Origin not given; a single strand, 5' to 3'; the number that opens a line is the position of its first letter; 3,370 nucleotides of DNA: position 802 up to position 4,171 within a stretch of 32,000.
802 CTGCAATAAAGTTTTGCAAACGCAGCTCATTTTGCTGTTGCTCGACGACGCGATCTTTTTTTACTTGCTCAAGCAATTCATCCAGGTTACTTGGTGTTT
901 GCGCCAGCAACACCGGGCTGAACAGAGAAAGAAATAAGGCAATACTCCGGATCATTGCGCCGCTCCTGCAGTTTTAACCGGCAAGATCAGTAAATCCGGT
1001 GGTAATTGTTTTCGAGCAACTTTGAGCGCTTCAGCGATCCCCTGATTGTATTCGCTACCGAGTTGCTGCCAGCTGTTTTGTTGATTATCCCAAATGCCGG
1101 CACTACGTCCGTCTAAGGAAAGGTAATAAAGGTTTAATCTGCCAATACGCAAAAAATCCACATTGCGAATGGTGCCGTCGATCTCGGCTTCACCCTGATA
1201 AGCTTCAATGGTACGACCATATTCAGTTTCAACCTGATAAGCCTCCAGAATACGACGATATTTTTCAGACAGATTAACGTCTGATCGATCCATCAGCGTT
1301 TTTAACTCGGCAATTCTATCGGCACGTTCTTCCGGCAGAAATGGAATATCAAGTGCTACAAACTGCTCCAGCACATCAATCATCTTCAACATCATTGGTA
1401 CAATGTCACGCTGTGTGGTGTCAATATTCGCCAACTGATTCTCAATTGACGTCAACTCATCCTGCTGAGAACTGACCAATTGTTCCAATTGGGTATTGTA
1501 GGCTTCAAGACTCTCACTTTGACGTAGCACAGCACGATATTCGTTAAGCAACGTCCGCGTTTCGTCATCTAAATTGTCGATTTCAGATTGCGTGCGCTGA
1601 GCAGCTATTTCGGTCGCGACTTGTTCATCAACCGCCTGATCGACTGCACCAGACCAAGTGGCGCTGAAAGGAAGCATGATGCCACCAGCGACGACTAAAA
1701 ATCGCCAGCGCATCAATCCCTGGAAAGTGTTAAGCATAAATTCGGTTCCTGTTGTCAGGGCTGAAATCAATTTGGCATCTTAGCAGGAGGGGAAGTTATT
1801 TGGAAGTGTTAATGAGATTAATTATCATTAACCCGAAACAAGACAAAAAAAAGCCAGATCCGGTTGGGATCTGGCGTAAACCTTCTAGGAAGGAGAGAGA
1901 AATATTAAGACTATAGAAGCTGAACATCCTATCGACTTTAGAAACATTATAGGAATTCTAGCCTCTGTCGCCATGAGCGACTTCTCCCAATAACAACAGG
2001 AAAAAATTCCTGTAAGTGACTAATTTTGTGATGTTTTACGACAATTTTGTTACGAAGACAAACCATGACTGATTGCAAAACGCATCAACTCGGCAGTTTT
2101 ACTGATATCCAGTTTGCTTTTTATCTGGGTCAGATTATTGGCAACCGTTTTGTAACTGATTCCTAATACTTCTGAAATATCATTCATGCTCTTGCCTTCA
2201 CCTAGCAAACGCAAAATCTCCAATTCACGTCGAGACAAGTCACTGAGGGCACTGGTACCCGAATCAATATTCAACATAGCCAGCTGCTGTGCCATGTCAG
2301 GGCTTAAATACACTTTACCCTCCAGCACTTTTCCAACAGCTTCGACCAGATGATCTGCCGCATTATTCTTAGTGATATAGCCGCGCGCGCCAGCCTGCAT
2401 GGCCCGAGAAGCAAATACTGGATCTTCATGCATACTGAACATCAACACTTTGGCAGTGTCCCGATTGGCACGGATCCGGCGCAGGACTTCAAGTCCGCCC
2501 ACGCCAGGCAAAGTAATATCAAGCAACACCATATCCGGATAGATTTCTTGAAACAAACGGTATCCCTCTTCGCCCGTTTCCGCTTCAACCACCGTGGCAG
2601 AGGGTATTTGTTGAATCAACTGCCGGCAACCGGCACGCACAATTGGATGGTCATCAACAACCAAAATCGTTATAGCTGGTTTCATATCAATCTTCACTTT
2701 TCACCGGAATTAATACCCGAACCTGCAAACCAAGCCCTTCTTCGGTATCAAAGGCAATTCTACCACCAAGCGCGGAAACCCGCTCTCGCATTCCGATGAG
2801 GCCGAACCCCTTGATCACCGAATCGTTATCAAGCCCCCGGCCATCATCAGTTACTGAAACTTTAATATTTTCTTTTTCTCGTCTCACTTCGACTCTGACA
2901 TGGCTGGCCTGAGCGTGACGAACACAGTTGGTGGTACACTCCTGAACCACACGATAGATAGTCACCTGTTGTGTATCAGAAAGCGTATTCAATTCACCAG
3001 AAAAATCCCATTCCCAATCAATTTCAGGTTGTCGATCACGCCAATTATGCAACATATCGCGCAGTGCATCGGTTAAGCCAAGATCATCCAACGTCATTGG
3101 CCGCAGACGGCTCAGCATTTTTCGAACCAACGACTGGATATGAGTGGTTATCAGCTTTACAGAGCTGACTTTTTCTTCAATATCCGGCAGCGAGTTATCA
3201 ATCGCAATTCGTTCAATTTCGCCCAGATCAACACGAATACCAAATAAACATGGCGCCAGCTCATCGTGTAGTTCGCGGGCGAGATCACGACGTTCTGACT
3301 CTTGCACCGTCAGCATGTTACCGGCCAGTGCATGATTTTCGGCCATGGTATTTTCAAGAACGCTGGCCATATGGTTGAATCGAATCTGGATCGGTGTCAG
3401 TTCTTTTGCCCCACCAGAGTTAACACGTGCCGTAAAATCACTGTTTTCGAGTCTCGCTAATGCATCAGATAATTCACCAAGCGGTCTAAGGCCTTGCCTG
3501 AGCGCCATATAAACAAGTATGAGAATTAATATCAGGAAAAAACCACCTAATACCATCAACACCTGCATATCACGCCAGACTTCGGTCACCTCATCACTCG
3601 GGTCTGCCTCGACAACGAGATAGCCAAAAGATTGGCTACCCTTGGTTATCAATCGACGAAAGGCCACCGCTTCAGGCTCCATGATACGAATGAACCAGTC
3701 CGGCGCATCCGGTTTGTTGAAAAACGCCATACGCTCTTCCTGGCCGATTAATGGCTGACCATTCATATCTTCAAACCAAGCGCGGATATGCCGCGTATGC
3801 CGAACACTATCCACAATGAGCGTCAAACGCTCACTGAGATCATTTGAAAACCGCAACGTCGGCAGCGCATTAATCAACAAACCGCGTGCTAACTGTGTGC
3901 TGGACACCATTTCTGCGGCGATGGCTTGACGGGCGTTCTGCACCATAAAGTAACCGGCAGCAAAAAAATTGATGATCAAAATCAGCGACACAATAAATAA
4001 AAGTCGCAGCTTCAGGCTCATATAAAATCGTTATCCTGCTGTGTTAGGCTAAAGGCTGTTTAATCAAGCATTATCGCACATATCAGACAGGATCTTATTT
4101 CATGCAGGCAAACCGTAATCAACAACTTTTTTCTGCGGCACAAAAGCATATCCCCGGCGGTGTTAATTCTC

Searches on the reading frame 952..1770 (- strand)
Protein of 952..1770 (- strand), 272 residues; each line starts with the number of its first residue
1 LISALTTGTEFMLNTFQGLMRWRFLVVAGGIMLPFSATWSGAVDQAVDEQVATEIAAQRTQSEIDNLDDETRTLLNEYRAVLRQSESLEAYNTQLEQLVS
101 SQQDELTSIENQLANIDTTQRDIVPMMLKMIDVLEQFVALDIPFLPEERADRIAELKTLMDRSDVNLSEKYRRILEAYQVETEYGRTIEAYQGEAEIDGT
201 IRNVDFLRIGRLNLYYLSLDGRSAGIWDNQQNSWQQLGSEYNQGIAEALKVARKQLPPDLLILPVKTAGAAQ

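Call 54: search_protein_families(library=pfam, proteins=[window:952-1770:-], max_evalue=0.001)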
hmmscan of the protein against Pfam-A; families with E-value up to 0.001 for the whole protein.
window:952-1770:- (272 aa): 1 family
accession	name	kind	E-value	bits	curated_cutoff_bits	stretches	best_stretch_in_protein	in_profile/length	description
PF11932.13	DUF3450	-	5.1e-95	317.8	32.6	1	30-265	5-240/241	Protein of unknown function (DUF3450)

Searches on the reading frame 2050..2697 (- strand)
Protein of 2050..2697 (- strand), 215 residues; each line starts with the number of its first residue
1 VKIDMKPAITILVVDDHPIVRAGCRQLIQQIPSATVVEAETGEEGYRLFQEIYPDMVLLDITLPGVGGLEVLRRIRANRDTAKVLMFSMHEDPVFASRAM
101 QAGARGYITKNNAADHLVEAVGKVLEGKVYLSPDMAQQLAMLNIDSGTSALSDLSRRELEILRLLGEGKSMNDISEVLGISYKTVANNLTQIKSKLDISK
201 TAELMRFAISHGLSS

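Call 36: search_protein_families(library=pfam, proteins=[window:2050-2697:-], max_evalue=1)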
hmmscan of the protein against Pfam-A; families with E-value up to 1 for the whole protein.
window:2050-2697:- (215 aa): 19 families
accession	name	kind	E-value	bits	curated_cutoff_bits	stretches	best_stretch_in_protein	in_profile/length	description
PF00072.30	Response_reg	-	1.7e-28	99.5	30.2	1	11-121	1-110/111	Response regulator receiver domain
PF00196.25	GerE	-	9.2e-13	48.1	23.5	1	153-208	2-57/57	Bacterial regulatory proteins, luxR family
PF08281.18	Sigma70_r4_2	-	3.4e-06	27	25.7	1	150-196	7-54/54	Sigma-70, region 4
PF13384.12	HTH_23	-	0.00021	21.4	24.6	1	156-187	5-36/50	Homeodomain-like domain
PF04967.18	HTH_10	-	0.0015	18.7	23.1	1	170-196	25-51/53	HTH DNA binding domain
PF09862.15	DUF2089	-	0.0018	18.4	33.4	1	171-198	19-46/47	Domain of unknown function (DUF2089)-HTH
PF13936.12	HTH_38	-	0.0072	16.5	27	1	151-189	5-41/44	Helix-turn-helix domain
PF04545.22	Sigma70_r4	-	0.0077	16.2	24.1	1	150-185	1-37/50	Sigma-70, region 4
PF13542.12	HTH_Tnp_ISL3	-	0.0077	16.1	27.4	1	161-187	20-45/51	Helix-turn-helix domain of transposase family ISL3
PF13551.12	HTH_29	-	0.0082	16.6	28.1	1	160-189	3-33/64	Winged helix-turn helix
PF07638.17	Sigma70_ECF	-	0.013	15.8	21.1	1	135-196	117-179/185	ECF sigma factor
PF13518.12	HTH_28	-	0.018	15.5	25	1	159-186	3-30/52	Helix-turn-helix domain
PF13412.12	HTH_24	-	0.027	14.5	21.9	1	155-187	2-36/48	Winged helix-turn-helix DNA-binding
PF08279.18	HTH_11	-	0.099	13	25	1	157-198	1-46/55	HTH domain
PF14493.12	HTH_40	-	0.1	13.4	27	1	162-195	6-39/89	Helix-turn-helix domain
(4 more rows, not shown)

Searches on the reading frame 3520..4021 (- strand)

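Call 36: search_protein_families(library=pfam, proteins=[window:3520-4021:-], max_evalue=1)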
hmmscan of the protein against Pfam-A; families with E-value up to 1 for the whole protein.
window:3520-4021:- (167 aa): 1 family
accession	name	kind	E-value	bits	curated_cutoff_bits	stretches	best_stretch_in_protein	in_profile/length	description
PF16448.10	LapD_MoxY_N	-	3.1e-14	53.4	25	1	25-149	3-124/124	LapD/MoxY periplasmic domain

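Call 48: search_solved_structures(query=window:3520-4021:-, max_evalue=10, show_alignments=3)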
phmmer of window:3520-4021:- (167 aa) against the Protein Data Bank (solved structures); distinct sequences matched with E-value up to 10: 3.
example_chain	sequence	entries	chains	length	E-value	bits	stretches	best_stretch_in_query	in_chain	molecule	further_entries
4u64_A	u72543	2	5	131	0.0025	20.9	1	28-151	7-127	Two component histidine kinase, GGDEF domain protein/EAL domain protein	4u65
7x4o_A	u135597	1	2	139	0.22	14.5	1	70-105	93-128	Vacuolar protein sorting-associated protein 17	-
3pjv_D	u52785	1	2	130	1.1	12.3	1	102-150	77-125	Cyclic dimeric GMP binding protein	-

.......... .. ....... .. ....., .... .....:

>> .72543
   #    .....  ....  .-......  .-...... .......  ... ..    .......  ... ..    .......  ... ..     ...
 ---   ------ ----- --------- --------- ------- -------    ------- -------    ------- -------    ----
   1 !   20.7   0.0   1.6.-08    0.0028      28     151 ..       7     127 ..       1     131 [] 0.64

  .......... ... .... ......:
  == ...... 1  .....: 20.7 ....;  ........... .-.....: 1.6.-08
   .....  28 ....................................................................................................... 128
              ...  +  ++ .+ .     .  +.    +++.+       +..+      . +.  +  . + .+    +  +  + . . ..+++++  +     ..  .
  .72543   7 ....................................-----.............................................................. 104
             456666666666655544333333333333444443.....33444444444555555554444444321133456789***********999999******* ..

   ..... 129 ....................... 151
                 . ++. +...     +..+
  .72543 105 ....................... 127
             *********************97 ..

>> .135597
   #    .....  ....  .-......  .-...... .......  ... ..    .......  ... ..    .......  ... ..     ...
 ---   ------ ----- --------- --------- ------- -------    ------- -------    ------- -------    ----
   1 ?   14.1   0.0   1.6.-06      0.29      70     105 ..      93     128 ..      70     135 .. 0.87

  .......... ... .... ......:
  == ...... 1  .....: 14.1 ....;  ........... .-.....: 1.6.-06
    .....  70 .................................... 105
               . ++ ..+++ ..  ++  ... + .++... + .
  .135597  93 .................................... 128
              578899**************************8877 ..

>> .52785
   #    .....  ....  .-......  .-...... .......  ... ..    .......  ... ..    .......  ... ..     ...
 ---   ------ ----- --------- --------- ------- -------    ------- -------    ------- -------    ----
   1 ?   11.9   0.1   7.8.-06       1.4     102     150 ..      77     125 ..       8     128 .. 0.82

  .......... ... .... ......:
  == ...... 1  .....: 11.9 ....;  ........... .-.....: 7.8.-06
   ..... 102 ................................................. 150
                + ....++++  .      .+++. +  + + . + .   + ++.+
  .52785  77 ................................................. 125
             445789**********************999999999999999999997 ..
